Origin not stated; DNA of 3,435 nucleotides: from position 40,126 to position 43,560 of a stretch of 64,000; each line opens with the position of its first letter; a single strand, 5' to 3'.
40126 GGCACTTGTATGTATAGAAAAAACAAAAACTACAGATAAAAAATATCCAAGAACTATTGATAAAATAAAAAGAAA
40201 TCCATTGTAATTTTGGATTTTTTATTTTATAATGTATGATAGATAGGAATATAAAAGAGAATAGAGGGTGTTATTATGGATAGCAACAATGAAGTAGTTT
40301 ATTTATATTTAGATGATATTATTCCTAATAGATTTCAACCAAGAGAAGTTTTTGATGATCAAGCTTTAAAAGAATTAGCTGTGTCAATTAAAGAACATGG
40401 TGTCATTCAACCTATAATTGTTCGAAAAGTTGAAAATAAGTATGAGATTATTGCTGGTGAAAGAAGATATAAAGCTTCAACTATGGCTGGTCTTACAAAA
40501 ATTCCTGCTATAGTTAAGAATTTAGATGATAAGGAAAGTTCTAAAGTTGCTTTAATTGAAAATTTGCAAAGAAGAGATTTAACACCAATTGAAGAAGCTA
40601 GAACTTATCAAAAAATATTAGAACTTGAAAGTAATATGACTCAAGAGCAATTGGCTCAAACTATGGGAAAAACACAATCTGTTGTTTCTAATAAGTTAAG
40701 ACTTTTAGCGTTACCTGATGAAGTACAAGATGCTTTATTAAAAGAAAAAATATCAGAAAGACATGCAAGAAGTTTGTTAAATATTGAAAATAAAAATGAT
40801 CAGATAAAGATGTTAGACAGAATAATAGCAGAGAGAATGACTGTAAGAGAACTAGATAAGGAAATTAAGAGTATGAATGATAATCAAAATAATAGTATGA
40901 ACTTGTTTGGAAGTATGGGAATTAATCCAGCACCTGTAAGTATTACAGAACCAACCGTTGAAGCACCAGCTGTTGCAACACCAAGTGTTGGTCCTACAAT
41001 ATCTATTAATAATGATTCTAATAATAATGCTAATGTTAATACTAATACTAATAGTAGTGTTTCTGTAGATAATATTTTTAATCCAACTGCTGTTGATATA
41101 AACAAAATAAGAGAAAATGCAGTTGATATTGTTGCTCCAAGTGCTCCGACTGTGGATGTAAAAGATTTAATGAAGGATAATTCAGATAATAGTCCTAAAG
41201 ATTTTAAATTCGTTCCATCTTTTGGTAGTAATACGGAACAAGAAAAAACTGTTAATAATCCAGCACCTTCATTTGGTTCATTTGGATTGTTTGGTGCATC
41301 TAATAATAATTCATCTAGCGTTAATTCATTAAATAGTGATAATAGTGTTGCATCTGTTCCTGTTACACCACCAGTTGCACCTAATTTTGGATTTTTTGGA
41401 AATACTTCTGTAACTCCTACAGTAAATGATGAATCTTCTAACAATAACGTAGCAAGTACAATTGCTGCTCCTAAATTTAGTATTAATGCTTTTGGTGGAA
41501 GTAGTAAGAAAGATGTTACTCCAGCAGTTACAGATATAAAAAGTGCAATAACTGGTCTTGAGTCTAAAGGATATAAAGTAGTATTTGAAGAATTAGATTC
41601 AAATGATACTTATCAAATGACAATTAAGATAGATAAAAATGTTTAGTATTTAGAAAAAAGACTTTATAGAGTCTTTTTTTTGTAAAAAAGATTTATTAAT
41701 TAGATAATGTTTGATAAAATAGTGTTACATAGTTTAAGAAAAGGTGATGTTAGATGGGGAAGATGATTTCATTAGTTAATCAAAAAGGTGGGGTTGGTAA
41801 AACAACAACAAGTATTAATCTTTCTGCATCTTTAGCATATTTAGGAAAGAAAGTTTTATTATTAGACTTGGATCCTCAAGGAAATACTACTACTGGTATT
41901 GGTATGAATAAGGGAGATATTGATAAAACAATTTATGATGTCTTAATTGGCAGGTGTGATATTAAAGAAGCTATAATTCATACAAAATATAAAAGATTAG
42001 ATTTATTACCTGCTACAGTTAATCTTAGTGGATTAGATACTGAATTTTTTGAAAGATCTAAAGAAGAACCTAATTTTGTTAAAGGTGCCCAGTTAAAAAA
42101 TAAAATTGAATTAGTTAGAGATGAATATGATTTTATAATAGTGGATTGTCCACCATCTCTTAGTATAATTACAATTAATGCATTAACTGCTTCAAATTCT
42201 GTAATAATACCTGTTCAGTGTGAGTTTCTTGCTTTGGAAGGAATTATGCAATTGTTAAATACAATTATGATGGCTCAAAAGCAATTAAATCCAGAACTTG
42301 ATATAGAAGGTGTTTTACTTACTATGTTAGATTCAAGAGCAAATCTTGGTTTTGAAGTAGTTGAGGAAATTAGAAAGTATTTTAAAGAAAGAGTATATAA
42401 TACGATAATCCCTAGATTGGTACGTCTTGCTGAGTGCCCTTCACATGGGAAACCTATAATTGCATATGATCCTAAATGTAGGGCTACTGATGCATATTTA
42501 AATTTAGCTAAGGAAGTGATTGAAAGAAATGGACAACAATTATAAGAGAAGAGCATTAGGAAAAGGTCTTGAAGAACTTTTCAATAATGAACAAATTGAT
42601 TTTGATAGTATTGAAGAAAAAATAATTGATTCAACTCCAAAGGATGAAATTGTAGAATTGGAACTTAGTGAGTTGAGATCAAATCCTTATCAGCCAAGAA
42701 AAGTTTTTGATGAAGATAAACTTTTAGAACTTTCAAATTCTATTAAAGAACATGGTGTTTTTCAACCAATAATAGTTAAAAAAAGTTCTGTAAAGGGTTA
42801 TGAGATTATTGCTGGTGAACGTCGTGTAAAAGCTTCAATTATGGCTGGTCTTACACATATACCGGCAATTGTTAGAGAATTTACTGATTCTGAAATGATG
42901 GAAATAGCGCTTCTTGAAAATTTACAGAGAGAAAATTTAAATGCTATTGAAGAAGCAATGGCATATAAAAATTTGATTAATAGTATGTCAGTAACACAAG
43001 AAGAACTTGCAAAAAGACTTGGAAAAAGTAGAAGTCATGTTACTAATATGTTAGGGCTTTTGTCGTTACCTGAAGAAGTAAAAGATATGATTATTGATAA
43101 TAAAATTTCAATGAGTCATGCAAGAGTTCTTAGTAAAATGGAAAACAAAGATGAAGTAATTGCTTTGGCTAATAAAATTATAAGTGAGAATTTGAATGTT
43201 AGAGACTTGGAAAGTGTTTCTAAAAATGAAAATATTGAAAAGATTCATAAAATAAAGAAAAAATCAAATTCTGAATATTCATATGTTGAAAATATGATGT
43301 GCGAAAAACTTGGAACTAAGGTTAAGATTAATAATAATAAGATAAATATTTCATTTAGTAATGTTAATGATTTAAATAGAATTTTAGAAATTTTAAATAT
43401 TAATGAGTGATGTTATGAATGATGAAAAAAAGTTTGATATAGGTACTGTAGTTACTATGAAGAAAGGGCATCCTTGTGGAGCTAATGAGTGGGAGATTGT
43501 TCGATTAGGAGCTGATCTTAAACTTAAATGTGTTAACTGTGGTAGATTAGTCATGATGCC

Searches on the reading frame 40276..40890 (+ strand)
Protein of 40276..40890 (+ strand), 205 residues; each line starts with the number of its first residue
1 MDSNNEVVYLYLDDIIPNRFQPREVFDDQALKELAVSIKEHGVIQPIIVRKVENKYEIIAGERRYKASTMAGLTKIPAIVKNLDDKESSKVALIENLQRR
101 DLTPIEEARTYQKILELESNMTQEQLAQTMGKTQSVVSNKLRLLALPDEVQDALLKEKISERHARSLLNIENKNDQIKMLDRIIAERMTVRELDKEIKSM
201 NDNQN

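Call 31: find_homologous_proteins(query=window:40276-40890:+, max_evalue=1e-20)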
Query window:40276-40890:+ (205 aa): 7933 proteins with E <= 1e-20 among 8000 candidates; the best 120 are listed.
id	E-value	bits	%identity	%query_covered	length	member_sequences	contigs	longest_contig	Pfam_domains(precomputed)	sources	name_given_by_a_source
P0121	4.7e-109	380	95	95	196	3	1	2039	PF17762.9,PF08535.16,PF02195.27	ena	-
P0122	1.5e-103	362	88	98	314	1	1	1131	PF17762.9,PF02195.27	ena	-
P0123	7.0e-101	354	85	96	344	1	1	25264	PF17762.9,PF02195.27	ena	-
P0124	1.1e-99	350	83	97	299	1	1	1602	PF17762.9,PF02195.27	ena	-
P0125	5.4e-99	347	84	98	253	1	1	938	PF17762.9,PF02195.27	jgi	jgi:ParB family chromosome partitioning protein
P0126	3.9e-95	335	81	96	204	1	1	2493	PF17762.9,PF02195.27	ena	-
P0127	5.4e-95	334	82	97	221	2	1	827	PF17762.9,PF08535.16,PF02195.27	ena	-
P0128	6.3e-95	334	87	95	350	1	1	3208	PF17762.9,PF02195.27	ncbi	-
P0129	1.4e-93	330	80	98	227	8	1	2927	PF17762.9,PF08535.16,PF02195.27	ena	-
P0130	1.1e-92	327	82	96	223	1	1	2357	PF17762.9,PF02195.27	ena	-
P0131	7.2e-92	324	81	96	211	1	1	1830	PF17762.9,PF02195.27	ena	-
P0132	1.7e-91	323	80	96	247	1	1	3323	PF17762.9,PF02195.27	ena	-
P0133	2.2e-91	323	80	95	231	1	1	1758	PF17762.9,PF02195.27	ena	-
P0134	2.9e-91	322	78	97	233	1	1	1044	PF17762.9,PF02195.27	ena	-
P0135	3.2e-91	322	81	95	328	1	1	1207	PF17762.9,PF02195.27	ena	-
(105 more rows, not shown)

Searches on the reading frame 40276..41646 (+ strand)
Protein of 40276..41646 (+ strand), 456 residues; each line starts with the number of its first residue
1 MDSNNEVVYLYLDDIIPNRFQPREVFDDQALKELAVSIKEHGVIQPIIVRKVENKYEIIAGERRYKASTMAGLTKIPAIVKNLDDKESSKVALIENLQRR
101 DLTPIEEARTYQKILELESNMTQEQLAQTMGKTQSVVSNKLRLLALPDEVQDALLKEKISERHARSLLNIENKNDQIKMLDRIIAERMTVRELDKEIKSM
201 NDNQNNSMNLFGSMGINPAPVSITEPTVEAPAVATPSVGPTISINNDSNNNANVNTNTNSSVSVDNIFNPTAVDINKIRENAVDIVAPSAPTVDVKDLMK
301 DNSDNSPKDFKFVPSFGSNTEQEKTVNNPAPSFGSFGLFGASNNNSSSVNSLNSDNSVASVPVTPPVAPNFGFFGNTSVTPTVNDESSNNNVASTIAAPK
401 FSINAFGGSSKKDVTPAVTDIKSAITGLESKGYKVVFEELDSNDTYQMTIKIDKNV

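Call 27: search_solved_structures(query=window:40276-41646:+, show_alignments=3, max_evalue=1e-10)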
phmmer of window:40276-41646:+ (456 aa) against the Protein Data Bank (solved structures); distinct sequences matched with E-value up to 1e-10: 13.
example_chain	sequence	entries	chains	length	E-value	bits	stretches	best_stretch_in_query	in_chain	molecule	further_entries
7ng0_A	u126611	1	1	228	9.7e-62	212.6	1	6-197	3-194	Nucleoid occlusion protein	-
7nfu_A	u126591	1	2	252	1.1e-61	212.5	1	5-197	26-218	Nucleoid occlusion protein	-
7ol9_A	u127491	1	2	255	4.6e-55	190.6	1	4-203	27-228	Nucleoid occlusion protein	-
6sdk_A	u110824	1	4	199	4.1e-51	177.6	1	10-203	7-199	Stage 0 sporulation protein J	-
1vz0_A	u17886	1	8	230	3e-49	171.5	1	7-194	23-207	Chromosome-partitioning protein Spo0J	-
4umk_A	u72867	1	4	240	1.1e-46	163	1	4-205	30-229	PROBABLE CHROMOSOME-PARTITIONING PROTEIN PARB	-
7bnk_A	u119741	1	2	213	2.2e-43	152.1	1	8-199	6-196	ParB family protein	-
7bnr_A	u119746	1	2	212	1.3e-42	149.6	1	9-199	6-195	ParB family protein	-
7o0n_A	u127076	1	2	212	1.3e-42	149.6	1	9-199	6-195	ParB family protein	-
6t1f_A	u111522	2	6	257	3.8e-37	131.6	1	18-195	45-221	Chromosome-partitioning protein ParB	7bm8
6y93_A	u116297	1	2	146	4.4e-26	95.2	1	87-204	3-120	Nucleoid occlusion protein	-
6s6h_A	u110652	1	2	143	2.9e-17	66.1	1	90-195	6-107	Chromosome-partitioning protein ParB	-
8qa8_A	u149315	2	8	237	7.7e-15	58.1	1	12-158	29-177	Transcriptional repressor protein KorB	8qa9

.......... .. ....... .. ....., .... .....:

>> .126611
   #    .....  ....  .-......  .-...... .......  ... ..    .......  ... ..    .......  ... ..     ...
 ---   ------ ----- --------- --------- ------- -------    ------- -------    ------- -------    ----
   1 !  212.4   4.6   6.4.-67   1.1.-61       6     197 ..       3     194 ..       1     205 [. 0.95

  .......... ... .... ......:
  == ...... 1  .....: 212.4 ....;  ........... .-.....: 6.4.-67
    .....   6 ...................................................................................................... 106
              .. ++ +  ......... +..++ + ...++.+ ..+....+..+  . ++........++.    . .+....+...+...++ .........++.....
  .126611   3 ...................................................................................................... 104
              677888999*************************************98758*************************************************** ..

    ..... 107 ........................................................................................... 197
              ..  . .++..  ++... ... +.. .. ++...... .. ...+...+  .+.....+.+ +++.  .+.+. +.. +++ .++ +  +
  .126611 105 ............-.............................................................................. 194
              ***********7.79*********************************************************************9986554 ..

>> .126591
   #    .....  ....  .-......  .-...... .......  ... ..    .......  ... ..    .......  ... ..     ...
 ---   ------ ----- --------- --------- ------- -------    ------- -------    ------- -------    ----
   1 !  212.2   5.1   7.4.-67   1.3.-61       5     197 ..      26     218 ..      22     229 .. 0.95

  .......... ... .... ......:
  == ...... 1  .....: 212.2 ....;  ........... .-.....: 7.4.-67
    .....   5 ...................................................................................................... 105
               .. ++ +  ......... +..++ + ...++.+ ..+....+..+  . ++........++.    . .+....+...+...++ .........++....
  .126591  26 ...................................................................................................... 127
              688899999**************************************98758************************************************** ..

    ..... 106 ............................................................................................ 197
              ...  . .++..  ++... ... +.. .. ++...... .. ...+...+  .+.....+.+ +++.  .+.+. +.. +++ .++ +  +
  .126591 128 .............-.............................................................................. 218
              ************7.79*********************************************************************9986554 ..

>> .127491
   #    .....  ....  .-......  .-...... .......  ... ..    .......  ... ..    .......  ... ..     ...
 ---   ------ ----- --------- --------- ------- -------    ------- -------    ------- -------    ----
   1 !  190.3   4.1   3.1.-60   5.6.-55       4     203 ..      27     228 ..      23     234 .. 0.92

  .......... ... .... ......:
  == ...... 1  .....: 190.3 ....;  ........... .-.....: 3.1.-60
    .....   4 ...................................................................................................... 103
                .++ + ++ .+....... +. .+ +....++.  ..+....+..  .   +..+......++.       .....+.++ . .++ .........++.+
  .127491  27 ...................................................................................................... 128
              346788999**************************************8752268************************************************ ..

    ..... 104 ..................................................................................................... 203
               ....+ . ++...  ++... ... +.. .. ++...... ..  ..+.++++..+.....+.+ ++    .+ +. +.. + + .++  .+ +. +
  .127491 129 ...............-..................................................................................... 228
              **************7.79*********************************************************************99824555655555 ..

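Call 59: search_protein_families(library=ncbifam, proteins=[window:40276-41646:+], max_evalue=0.001)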
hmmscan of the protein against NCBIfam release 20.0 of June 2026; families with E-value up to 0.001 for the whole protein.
window:40276-41646:+ (456 aa): 8 families
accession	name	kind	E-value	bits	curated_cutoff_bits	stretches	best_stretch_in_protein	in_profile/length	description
TIGR04285.1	nucleoid_noc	exception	1.3e-86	290.2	315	1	6-206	1-200/255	nucleoid occlusion protein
TIGR00180.1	parB_part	domain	4.3e-56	189.6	58.45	1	6-184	4-186/186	ParB/RepB/Spo0J family partition protein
TIGR03734.1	PRTRC_parB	hypoth_equivalog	2e-41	142.2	278.6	1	21-202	7-191/555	PRTRC system ParB family protein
TIGR03454.1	partition_RepB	equivalog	3e-18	66.3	201.5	1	5-150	62-208/325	plasmid partitioning protein RepB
NF010406.0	PRK13832.1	subfamily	3.7e-15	55.5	640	1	27-145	25-143/578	plasmid partitioning protein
NF010440.0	PRK13866.1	equivalog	1.2e-08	34.5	522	1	28-109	87-170/336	plasmid partitioning protein RepB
NF053625.1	SerKinSerKArch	equivalog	0.00025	20.3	380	1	19-85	23-92/244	ADP-dependent L-serine kinase SerK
NF010252.0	PRK13698.1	equivalog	0.00038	19.5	274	1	24-152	82-208/323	ParB/RepB/Spo0J family plasmid partition protein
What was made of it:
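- The window Noc has A rather than K at position 184 and falls below the NCBIfam Noc cut-off (calls 27, 59).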

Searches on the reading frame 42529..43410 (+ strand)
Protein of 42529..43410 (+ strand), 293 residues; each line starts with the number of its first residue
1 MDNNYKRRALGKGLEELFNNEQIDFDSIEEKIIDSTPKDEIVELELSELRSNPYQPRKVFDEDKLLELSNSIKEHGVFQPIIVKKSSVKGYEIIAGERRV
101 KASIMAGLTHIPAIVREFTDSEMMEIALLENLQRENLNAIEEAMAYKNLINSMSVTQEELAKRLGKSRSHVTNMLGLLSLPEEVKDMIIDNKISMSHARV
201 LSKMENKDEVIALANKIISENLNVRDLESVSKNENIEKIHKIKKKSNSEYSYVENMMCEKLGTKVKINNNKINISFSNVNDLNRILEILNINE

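Call 28: search_solved_structures(query=window:42529-43410:+, show_alignments=2, max_evalue=1e-10)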
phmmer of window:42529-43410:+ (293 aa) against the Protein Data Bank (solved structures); distinct sequences matched with E-value up to 1e-10: 13.
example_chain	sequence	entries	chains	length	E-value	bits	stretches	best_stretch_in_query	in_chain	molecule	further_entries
6sdk_A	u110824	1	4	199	9.6e-62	212.2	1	41-232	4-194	Stage 0 sporulation protein J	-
7bnk_A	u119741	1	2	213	5.8e-50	173.6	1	41-231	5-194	ParB family protein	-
4umk_A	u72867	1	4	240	2.9e-49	171.3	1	6-237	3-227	PROBABLE CHROMOSOME-PARTITIONING PROTEIN PARB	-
7bnr_A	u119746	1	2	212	4.3e-49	170.7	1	41-231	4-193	ParB family protein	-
7o0n_A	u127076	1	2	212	4.4e-49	170.7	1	41-231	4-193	ParB family protein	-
1vz0_A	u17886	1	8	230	1.1e-48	169.3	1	40-231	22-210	Chromosome-partitioning protein Spo0J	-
7nfu_A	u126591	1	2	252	4.5e-47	164.1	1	29-229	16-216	Nucleoid occlusion protein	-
7ng0_A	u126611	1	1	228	2e-46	162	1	40-229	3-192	Nucleoid occlusion protein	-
6t1f_A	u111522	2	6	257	6.6e-46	160.3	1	7-233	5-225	Chromosome-partitioning protein ParB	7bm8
7ol9_A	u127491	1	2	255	2.3e-45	158.5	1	35-229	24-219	Nucleoid occlusion protein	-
6s6h_A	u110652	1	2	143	2.3e-22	83.2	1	123-233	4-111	Chromosome-partitioning protein ParB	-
6y93_A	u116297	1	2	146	1e-21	81.1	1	122-229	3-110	Nucleoid occlusion protein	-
8qa8_A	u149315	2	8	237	8.2e-13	51.8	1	42-191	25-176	Transcriptional repressor protein KorB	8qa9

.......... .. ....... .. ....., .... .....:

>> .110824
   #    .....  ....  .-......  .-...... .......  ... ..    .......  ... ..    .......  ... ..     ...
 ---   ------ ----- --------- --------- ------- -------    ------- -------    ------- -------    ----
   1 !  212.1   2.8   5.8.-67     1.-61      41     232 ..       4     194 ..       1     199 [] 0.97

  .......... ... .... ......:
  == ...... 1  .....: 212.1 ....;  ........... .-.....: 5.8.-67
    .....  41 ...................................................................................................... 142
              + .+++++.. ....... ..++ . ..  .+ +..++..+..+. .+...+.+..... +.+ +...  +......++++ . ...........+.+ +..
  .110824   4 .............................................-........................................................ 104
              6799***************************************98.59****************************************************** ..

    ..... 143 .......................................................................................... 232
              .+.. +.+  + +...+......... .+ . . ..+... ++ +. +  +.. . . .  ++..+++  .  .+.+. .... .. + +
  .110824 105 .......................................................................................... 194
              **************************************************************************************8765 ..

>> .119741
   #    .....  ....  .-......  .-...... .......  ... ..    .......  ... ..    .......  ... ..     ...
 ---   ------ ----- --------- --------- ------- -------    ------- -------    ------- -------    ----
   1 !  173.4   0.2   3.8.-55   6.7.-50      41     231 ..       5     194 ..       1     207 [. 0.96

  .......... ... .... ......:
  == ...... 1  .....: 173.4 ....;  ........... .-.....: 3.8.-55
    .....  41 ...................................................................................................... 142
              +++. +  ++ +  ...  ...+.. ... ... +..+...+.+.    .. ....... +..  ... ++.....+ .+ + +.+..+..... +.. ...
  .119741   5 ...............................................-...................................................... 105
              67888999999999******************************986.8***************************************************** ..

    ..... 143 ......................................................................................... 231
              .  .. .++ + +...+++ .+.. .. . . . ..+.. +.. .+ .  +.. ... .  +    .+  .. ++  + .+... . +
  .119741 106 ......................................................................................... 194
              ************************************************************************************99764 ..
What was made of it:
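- The Spo0J ORF behaves the other way round (calls 27, 28). The GERR and ENLQR boxes are intact in both proteins (calls 27, 28).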

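Call 59: search_protein_families(library=ncbifam, proteins=[window:42529-43410:+], max_evalue=0.001)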
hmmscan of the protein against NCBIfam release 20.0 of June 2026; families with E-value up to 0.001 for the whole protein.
window:42529-43410:+ (293 aa): 6 families
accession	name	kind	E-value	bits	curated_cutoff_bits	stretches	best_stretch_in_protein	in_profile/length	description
TIGR04285.1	nucleoid_noc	exception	1.5e-70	237.5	315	1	40-263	1-224/255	nucleoid occlusion protein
TIGR00180.1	parB_part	domain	7.3e-62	208.4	58.45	1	40-218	4-186/186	ParB/RepB/Spo0J family partition protein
TIGR03734.1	PRTRC_parB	hypoth_equivalog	1e-37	130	278.6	1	54-229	6-184/555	PRTRC system ParB family protein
TIGR03454.1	partition_RepB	equivalog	1.8e-16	60.5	201.5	1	27-277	53-301/325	plasmid partitioning protein RepB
NF010406.0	PRK13832.1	subfamily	8.1e-15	54.4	640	1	40-178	3-142/578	plasmid partitioning protein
NF010440.0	PRK13866.1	equivalog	1.6e-10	40.6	522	1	40-150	64-176/336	plasmid partitioning protein RepB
